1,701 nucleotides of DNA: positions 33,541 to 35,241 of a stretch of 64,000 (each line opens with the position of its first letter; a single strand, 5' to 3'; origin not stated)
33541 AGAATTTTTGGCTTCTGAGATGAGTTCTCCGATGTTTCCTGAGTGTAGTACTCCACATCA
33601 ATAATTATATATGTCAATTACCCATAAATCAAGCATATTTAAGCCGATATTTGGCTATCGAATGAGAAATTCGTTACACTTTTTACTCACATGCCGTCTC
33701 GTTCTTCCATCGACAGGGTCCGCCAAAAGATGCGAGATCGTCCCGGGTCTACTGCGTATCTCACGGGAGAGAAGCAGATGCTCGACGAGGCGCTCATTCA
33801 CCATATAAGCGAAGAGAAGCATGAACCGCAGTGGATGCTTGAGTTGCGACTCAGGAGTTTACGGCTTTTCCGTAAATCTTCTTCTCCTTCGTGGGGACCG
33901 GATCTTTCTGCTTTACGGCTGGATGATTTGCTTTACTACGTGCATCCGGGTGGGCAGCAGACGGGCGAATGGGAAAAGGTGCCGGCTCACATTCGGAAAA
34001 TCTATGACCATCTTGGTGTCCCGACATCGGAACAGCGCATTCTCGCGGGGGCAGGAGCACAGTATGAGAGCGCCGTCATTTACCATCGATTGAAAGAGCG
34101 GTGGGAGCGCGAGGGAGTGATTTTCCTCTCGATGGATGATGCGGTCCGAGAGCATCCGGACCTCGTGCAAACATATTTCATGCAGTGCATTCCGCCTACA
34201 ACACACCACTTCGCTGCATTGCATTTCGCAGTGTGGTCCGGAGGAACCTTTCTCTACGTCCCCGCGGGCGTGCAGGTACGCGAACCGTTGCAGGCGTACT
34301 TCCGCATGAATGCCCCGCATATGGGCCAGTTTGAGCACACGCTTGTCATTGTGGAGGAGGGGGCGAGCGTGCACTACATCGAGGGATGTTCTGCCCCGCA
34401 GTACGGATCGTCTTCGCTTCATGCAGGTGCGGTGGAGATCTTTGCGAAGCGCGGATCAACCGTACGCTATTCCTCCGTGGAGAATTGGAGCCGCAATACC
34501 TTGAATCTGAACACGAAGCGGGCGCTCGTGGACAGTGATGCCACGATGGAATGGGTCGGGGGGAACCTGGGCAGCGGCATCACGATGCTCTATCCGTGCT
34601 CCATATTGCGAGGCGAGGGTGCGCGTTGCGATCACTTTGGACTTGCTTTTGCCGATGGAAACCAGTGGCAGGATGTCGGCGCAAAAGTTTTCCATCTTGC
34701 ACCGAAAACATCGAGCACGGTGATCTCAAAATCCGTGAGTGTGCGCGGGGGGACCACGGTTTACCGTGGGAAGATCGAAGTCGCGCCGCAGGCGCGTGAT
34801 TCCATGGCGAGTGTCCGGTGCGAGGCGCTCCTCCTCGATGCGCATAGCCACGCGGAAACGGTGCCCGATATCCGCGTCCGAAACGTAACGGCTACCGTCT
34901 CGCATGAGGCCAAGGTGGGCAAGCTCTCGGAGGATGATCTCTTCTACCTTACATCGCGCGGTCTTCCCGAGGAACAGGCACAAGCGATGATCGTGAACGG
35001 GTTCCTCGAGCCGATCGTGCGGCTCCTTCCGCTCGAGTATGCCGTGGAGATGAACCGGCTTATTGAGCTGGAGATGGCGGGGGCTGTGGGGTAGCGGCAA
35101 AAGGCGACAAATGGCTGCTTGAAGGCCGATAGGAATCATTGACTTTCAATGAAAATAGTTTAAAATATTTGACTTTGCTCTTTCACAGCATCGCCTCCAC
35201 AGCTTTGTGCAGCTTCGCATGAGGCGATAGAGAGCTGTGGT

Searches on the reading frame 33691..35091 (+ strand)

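Call 82: search_protein_families(library=pfam, proteins=[window:33691-35091:+], max_evalue=0.00001)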
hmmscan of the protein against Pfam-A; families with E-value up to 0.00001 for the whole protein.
window:33691-35091:+ (467 aa): 2 families
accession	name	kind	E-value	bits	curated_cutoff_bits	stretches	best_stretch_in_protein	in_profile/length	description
PF01458.23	SUFBD_core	-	3e-79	266.2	27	1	204-438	1-232/232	SUF system FeS cluster assembly, SufBD core domain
PF19295.5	SufBD_N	-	3e-09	37.2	23.5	1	140-201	110-171/172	SufBD protein N-terminal region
